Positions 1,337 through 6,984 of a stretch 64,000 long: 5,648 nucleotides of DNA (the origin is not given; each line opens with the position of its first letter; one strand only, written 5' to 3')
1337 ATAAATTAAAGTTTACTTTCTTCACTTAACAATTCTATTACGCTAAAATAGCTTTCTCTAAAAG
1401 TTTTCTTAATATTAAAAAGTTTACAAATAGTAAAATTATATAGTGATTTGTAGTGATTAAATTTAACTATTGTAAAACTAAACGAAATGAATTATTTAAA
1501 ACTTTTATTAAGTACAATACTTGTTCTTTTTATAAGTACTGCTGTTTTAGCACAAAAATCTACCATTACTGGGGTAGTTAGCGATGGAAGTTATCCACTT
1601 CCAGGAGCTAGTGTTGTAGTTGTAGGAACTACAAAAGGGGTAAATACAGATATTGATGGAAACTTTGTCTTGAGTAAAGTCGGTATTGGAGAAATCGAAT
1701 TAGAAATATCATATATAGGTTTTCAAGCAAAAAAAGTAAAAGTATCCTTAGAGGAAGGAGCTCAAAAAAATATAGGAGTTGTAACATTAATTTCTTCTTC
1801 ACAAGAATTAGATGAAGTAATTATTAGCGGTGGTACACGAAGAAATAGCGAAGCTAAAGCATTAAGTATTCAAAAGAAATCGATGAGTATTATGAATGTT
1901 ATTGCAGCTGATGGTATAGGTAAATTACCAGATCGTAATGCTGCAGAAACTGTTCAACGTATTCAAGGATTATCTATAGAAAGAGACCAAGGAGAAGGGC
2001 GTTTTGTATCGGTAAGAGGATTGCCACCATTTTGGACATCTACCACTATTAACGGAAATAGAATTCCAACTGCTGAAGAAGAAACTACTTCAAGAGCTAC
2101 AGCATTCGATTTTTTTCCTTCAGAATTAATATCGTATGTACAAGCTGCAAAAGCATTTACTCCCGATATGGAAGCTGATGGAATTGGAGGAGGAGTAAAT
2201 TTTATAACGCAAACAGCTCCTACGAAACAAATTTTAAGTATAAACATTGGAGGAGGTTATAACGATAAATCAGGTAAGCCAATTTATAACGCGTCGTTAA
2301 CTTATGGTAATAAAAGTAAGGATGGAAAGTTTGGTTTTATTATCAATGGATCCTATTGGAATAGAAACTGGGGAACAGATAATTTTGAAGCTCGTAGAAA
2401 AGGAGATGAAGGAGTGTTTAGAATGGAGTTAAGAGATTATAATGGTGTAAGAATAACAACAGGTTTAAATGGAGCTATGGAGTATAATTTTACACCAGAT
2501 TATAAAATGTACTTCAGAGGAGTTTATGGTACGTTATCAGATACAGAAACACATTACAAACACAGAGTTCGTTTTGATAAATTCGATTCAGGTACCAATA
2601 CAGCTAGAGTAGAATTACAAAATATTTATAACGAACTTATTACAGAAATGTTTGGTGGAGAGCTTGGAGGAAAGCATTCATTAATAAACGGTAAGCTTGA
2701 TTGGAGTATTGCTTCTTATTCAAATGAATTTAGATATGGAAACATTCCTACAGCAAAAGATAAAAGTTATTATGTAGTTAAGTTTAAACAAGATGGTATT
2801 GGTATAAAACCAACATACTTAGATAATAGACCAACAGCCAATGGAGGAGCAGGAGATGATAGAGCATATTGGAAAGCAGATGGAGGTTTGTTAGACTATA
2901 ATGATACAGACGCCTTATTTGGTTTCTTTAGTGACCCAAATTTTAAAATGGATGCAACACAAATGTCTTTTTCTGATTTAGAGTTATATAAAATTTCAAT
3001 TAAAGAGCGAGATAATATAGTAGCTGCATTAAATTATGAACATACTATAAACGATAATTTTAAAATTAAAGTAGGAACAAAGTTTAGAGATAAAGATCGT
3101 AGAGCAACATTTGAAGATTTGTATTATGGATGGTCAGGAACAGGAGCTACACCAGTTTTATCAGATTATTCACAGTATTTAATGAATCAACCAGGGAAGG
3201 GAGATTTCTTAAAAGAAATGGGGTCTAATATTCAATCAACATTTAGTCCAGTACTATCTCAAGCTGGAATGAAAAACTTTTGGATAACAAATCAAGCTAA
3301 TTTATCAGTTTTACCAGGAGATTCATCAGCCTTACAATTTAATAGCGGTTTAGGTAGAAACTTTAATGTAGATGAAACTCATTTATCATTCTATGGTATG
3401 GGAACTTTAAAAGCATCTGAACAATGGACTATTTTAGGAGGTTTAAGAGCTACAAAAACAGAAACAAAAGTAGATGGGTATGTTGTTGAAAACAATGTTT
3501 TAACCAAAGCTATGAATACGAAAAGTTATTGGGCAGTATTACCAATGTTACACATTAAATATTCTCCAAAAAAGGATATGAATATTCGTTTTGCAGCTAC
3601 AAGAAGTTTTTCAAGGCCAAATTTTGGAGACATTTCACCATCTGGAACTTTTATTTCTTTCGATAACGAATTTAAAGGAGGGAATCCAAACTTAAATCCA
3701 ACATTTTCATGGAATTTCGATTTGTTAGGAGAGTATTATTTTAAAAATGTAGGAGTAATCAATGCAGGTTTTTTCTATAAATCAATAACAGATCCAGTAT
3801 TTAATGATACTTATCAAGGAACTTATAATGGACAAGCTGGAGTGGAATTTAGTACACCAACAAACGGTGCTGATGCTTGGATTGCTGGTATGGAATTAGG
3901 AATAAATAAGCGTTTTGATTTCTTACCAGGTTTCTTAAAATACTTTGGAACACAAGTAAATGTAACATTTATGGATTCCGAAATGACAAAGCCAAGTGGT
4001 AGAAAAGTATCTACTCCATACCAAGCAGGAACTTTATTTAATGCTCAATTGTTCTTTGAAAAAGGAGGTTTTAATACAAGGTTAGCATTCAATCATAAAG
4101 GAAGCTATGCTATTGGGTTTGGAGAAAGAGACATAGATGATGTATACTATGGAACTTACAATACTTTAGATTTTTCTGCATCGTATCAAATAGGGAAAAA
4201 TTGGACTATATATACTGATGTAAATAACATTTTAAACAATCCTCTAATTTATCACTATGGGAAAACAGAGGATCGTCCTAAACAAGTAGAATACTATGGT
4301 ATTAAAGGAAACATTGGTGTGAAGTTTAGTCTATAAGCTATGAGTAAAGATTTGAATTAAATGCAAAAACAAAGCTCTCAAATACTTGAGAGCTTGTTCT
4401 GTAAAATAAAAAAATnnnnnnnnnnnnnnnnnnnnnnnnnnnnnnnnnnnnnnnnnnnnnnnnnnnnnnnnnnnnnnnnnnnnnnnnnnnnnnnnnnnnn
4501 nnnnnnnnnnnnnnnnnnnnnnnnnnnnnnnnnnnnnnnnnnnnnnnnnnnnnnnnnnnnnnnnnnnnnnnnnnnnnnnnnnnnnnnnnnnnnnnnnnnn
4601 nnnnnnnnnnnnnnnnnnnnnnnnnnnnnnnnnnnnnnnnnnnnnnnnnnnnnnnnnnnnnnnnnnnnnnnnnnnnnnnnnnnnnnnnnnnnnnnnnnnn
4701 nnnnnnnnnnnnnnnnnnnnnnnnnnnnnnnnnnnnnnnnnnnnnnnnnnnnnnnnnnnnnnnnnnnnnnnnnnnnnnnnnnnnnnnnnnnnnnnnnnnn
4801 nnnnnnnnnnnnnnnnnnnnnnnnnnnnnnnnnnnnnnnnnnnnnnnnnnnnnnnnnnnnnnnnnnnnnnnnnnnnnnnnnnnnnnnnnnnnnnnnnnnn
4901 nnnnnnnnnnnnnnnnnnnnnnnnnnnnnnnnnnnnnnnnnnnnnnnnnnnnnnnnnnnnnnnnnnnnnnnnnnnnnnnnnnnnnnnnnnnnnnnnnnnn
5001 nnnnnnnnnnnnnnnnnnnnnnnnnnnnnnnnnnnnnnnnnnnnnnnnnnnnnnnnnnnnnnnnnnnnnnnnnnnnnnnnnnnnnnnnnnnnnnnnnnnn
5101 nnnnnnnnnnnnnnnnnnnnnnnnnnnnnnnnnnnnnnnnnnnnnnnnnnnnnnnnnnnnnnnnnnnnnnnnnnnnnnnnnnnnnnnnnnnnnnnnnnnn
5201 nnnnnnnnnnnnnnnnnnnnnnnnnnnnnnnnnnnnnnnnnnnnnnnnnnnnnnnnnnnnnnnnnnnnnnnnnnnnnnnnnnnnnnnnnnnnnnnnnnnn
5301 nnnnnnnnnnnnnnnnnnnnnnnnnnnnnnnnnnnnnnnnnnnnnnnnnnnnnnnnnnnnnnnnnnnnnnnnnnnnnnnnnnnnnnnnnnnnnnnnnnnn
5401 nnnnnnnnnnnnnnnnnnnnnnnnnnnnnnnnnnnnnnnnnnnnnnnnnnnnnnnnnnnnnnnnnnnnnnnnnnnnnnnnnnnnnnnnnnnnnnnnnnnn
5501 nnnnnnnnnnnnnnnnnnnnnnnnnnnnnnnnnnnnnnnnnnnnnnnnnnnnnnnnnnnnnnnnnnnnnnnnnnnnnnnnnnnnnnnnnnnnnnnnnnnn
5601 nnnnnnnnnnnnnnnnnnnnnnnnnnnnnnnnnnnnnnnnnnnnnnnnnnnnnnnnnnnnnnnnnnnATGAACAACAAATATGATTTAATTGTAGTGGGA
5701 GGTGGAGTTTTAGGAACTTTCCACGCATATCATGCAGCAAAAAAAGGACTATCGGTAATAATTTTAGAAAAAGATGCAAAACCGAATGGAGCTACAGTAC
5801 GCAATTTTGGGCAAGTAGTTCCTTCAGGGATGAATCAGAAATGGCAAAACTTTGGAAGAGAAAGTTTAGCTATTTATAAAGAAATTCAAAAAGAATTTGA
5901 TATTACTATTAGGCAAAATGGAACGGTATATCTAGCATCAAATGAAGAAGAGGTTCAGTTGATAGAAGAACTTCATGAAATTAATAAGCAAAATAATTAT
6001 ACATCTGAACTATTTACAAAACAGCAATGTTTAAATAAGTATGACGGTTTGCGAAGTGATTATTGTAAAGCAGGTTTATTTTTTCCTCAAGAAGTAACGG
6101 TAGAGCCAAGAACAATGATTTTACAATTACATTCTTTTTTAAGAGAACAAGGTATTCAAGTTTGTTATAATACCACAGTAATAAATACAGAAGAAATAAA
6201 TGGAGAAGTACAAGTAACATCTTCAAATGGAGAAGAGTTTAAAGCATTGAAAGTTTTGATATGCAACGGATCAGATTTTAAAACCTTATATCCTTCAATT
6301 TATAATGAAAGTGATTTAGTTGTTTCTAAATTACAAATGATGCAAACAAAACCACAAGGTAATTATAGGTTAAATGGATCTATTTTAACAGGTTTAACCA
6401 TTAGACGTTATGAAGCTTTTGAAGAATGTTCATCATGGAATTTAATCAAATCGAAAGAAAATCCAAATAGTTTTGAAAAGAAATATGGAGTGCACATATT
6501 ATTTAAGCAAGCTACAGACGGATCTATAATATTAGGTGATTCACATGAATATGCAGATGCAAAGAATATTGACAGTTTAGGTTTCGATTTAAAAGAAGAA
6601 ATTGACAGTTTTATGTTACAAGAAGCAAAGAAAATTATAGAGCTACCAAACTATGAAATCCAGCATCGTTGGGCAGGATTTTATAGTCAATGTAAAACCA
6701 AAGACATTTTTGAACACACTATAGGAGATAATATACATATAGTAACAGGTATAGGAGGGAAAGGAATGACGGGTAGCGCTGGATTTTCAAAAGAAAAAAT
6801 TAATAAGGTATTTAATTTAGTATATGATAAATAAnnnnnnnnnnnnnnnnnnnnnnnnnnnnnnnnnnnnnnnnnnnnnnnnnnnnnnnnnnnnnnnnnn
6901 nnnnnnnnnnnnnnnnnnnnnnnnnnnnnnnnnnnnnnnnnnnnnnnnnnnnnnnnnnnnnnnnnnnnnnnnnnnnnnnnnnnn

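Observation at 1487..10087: phnW-less, TonB-fed phosphonate-type catabolic cluster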

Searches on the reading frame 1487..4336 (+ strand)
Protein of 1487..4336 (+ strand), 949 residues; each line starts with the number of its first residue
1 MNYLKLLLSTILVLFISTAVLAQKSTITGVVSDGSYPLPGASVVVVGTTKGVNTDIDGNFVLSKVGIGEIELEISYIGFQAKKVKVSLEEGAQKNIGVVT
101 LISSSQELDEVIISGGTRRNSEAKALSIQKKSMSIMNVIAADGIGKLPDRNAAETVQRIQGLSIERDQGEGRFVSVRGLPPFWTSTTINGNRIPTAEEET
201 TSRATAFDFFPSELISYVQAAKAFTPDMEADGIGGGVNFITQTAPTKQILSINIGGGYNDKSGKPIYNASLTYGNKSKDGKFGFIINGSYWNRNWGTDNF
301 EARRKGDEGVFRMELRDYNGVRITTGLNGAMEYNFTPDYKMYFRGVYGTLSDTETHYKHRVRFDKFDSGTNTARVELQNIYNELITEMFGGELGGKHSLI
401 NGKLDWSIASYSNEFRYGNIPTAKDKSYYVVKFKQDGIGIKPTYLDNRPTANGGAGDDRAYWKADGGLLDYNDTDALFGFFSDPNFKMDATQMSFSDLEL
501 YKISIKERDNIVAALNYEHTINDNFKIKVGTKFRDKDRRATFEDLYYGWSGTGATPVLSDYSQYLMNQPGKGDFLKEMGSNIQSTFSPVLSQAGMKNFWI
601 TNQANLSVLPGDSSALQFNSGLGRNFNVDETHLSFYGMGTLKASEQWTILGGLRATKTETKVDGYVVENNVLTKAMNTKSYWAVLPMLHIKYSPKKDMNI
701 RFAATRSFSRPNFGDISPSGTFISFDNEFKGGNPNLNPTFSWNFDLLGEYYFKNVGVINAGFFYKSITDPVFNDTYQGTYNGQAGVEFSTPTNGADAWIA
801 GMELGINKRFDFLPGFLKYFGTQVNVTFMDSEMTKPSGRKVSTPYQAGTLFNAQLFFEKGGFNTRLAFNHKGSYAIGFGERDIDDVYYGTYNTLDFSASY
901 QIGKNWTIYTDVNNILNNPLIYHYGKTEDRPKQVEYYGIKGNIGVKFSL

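Call 3: search_protein_families(library=pfam, proteins=[window:1487-4336:+], max_evalue=0.01)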
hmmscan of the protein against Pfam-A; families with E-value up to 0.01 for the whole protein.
window:1487-4336:+ (949 aa): 4 families
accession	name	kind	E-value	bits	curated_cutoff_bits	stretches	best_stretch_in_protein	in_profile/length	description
PF00593.30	TonB_dep_Rec_b-barrel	-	9.2e-33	115.2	27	1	469-915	21-436/436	TonB dependent receptor-like, beta-barrel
PF13715.12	CarbopepD_reg_2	-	2.7e-17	63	32.2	1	27-113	1-88/88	CarboxypepD_reg-like domain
PF13620.12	CarboxypepD_reg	-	3.8e-12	46.8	32.3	1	26-96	1-77/82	Carboxypeptidase regulatory-like domain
PF07715.20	Plug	-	7.9e-11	42.9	23.9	1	131-235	4-106/107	TonB-dependent Receptor Plug Domain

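Call 4: search_protein_families(library=ncbifam, proteins=[window:1487-4336:+], max_evalue=0.01)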
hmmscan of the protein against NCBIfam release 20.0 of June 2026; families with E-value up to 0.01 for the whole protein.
window:1487-4336:+ (949 aa): 3 families
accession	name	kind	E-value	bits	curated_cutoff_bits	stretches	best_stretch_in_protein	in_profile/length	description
TIGR01782.1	TonB-Xanth-Caul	subfamily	4.5e-141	471.9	310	1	108-947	1-866/868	TonB-dependent receptor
TIGR04056.1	OMP_RagA_SusC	subfamily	5.3e-20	71.4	368.25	1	26-178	2-144/981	SusC/RagA family TonB-linked outer membrane protein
NF053692.1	BamP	equivalog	0.0042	16.5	230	1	8-122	8-119/251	BamP family beta-barrel-assembly machinery protein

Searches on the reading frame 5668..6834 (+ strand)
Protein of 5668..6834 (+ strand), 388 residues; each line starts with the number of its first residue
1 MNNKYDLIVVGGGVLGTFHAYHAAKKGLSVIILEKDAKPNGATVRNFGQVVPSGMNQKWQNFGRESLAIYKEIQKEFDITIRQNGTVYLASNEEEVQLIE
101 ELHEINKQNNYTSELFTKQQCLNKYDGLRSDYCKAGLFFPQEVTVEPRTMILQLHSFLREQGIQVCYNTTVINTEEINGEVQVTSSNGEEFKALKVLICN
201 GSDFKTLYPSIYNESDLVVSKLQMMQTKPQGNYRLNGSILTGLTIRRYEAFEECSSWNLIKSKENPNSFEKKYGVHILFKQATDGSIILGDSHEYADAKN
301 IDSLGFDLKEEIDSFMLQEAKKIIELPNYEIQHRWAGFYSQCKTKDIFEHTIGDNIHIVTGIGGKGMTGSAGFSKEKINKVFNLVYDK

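Call 3: search_protein_families(library=pfam, proteins=[window:5668-6834:+], max_evalue=0.01)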
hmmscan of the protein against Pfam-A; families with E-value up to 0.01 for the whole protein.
window:5668-6834:+ (388 aa): 9 families
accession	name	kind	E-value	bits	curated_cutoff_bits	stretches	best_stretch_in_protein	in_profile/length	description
PF01266.30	DAO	-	3.2e-46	158.9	27.9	1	6-375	1-348/353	FAD dependent oxidoreductase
PF12831.13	FAD_oxidored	-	2.2e-08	34.2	27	1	6-183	1-126/416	FAD dependent oxidoreductase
PF07992.20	Pyr_redox_2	-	1.5e-07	31.6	26.1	0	5-96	1-85/291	Pyridine nucleotide-disulphide oxidoreductase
PF03486.20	HI0933_like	-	2.9e-07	30.6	50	1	6-39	2-35/244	HI0933-like protein Rossmann domain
PF13450.12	NAD_binding_8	-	7.1e-06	26.7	21.9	1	9-60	1-54/68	NAD(P)-binding Rossmann-like domain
PF00890.30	FAD_binding_2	-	5.8e-05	22.9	20.4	1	6-49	1-44/414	FAD binding domain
PF13738.12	Pyr_redox_3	-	0.00097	18.9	30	0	8-37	1-31/305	Pyridine nucleotide-disulphide oxidoreductase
PF00070.33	Pyr_redox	-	0.0048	17.8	22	0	7-40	2-35/82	Pyridine nucleotide-disulphide oxidoreductase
PF01946.23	Thi4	-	0.0072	16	26.2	0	5-43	18-57/235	Thi4 family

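Call 4: search_protein_families(library=ncbifam, proteins=[window:5668-6834:+], max_evalue=0.01)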
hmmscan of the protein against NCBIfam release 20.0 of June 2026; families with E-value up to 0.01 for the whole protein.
window:5668-6834:+ (388 aa): 82 families (the best 25 are shown)
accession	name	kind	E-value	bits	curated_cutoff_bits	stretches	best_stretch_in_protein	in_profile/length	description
TIGR03364.1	HpnW_proposed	hypoth_equivalog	8.2e-128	426.5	285.1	1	5-376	1-365/365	TIGR03364 family FAD-dependent oxidoreductase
TIGR02352.1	thiamin_ThiO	equivalog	1.2e-23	83.8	250.8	1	8-226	2-229/351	glycine oxidase ThiO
TIGR03197.1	MnmC_Cterm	equivalog_domain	9.4e-19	67.7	174.2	1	7-210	2-209/400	FAD-dependent 5-carboxymethylaminomethyl-2-thiouridine(34) oxidoreductase MnmC1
NF008425.0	PRK11259.1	equivalog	1.5e-17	63.7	257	1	2-212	2-213/377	N-methyl-L-tryptophan oxidase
NF033460.1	glycerol3P_ox_II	equivalog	3.9e-15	55.9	460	1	4-201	1-205/361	type 2 glycerol-3-phosphate oxidase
NF002480.1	PRK01747.1-1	equivalog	9.3e-15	54.1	540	1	4-208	248-456/645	bifunctional tRNA (5-methylaminomethyl-2-thiouridine)(34)-methyltransferase MnmC2/FAD-dependent 5-carboxymethylaminomethyl-2-thiouridine(34)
NF008726.1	PRK11728.1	equivalog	5.3e-14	51.9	299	1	5-201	1-199/389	L-2-hydroxyglutarate oxidase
TIGR01377.1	soxA_mon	subfamily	1.8e-13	50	479.65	1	5-203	1-199/381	amino oxidase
NF001933.0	PRK00711.1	subfamily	2.1e-13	50.1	383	2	61-207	113-260/429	D-amino acid dehydrogenase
NF050086.1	pipecolate_AmaA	exception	4.5e-10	38.7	600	1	3-201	24-234/425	L-pipecolate oxidase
TIGR02032.1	GG-red-SF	subfamily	2.4e-09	37.3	158.8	1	5-40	1-36/297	geranylgeranyl reductase family protein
TIGR03329.1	Phn_aa_oxid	hypoth_equivalog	4.2e-09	35.7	632.8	1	4-232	24-263/460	putative aminophosphonate oxidoreductase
TIGR00275.1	TIGR00275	subfamily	7.4e-09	34.9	183.8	2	116-202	74-159/401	aminoacetone oxidase family FAD-binding enzyme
TIGR01373.1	soxB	subfamily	8.7e-08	31.4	529.45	1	3-121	29-151/407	sarcosine oxidase subunit beta family protein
NF003585.0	PRK05249.1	equivalog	1e-07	31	465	1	2-53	4-53/464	Si-specific NAD(P)(+) transhydrogenase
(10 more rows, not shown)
